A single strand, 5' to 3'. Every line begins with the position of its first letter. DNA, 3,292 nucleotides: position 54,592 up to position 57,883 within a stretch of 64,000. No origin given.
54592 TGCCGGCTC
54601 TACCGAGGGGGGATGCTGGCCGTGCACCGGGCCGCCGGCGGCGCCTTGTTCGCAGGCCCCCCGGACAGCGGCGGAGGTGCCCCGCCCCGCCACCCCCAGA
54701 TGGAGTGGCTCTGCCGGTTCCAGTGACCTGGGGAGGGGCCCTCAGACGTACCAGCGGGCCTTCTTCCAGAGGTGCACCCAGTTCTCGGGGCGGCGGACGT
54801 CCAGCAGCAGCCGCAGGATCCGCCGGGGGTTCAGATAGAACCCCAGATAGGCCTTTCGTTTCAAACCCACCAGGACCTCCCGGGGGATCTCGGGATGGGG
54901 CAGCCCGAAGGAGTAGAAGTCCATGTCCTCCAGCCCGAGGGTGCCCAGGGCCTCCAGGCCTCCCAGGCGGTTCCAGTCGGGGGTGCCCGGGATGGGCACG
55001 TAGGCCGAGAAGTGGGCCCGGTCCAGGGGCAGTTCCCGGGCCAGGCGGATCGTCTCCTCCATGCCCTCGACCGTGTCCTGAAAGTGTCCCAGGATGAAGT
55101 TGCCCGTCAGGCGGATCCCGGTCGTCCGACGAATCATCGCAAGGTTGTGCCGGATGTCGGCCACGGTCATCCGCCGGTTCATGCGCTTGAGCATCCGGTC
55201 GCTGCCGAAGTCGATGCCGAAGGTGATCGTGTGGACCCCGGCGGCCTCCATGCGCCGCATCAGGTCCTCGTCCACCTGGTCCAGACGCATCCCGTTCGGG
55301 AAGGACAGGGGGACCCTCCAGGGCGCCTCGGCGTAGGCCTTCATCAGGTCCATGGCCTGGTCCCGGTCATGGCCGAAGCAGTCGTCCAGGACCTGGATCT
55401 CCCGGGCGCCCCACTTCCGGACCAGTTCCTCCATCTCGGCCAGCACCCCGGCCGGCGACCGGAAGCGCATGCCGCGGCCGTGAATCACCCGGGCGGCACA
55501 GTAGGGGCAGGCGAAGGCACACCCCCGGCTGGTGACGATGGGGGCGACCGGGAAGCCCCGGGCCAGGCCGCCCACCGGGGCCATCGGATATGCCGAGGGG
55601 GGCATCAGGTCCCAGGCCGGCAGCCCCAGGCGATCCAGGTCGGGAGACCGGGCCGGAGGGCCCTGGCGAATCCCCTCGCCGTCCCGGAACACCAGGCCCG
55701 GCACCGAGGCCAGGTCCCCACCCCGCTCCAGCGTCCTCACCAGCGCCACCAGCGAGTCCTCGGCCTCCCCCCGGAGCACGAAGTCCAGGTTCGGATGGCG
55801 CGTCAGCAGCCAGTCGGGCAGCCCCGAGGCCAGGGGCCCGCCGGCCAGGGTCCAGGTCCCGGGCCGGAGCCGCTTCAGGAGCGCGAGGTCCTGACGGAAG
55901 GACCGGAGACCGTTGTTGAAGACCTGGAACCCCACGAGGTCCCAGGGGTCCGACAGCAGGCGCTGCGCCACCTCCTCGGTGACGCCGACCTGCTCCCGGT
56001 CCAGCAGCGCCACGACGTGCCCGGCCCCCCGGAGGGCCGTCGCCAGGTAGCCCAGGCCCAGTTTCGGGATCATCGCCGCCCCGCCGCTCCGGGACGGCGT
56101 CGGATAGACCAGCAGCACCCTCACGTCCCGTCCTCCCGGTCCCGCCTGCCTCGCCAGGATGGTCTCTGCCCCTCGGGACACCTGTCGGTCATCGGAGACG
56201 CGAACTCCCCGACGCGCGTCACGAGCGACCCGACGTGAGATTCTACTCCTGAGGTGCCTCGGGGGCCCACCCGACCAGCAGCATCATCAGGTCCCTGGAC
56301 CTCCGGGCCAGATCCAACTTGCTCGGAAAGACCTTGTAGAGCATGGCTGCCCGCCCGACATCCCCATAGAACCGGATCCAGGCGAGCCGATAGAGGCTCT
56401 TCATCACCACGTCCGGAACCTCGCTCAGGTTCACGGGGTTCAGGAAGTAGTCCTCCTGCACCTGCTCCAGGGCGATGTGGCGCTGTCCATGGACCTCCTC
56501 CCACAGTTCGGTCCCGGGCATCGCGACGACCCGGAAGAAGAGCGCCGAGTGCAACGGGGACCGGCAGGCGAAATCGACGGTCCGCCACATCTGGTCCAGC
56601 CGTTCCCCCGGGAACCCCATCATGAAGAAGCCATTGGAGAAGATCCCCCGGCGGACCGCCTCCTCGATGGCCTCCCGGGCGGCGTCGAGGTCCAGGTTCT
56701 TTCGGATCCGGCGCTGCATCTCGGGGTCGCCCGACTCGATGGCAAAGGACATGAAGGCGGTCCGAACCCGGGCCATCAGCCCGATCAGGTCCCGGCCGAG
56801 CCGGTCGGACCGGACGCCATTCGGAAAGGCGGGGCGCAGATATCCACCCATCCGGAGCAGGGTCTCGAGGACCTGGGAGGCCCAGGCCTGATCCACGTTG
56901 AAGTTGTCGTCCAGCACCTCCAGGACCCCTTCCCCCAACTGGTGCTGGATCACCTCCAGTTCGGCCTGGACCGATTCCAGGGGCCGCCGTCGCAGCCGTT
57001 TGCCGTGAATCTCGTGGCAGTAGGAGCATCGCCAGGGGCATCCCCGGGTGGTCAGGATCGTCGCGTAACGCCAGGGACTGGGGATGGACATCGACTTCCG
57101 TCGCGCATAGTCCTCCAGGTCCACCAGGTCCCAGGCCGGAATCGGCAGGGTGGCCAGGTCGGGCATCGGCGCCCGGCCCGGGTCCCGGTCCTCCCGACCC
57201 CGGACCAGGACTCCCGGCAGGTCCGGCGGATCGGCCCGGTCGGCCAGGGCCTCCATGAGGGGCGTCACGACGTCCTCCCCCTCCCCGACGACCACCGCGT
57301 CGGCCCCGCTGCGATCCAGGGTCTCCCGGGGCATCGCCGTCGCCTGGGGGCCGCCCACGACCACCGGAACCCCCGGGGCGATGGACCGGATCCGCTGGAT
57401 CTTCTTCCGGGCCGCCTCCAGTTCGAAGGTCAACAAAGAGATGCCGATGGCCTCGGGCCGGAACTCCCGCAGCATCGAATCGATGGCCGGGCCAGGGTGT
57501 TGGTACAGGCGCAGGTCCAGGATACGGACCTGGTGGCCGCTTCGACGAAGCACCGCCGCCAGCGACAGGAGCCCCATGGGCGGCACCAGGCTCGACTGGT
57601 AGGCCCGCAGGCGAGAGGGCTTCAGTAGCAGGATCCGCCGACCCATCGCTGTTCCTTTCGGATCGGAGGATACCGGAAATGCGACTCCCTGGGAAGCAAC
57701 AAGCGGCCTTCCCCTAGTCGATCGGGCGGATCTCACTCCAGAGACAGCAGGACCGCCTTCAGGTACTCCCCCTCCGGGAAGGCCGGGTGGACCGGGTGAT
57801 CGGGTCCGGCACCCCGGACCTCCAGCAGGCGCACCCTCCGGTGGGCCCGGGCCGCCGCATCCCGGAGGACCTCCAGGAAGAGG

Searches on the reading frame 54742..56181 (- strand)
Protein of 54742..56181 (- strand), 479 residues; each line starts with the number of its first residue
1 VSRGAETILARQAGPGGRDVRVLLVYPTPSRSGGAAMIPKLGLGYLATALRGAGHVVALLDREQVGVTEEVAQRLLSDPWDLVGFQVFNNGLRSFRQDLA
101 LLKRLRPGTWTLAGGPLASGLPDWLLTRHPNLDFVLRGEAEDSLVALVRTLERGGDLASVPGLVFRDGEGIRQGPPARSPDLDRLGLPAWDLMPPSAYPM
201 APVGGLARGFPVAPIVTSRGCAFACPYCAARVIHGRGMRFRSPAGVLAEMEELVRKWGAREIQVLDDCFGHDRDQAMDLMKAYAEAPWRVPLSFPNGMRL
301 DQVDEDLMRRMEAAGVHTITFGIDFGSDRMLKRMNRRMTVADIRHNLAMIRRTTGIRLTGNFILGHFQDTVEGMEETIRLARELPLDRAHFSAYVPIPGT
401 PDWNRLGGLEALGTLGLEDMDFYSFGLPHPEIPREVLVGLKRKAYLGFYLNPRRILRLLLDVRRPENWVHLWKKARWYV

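Call 35: search_protein_families(library=pfam, proteins=[window:54742-56181:-], max_evalue=5)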
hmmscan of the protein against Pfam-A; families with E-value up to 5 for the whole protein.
window:54742-56181:- (479 aa): 2 families
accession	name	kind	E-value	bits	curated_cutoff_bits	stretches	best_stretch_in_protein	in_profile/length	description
PF04055.27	Radical_SAM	-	6.3e-19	69.2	29.5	1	215-381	1-166/166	Radical SAM superfamily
PF02310.24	B12-binding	-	6.3e-16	58.8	32.1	1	38-147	12-120/121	B12 binding domain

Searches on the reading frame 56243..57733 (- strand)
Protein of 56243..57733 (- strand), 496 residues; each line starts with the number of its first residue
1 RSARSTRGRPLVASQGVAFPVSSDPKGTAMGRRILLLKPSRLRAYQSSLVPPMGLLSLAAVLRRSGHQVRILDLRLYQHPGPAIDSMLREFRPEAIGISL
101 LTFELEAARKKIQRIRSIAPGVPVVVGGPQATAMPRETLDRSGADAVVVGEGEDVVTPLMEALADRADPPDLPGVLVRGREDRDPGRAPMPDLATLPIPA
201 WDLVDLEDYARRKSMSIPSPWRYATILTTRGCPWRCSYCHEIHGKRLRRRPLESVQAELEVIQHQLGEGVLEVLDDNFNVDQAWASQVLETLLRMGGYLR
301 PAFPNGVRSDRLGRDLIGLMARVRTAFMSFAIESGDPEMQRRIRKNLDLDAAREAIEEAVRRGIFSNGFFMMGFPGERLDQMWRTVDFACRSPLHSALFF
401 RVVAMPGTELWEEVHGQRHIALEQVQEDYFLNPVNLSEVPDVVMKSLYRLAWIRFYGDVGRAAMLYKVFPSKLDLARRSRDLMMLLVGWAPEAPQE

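Call 35: search_protein_families(library=pfam, proteins=[window:56243-57733:-], max_evalue=5)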
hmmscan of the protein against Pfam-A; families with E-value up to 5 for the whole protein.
window:56243-57733:- (496 aa): 5 families
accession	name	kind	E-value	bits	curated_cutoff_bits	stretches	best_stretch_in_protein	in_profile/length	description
PF02310.24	B12-binding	-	2e-25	89.4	32.1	1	49-156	11-117/121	B12 binding domain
PF04055.27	Radical_SAM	-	4.9e-17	63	29.5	1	227-389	2-166/166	Radical SAM superfamily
PF06029.17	AlkA_N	-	0.024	15.3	26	1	338-360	73-95/118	AlkA N-terminal domain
PF19864.5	Radical_SAM_N2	-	0.047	13.6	29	1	123-165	87-127/151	Radical SAM proteins, N-terminal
PF13463.12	HTH_27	-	0.14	12.9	22.2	1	257-299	8-48/68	Winged helix DNA-binding domain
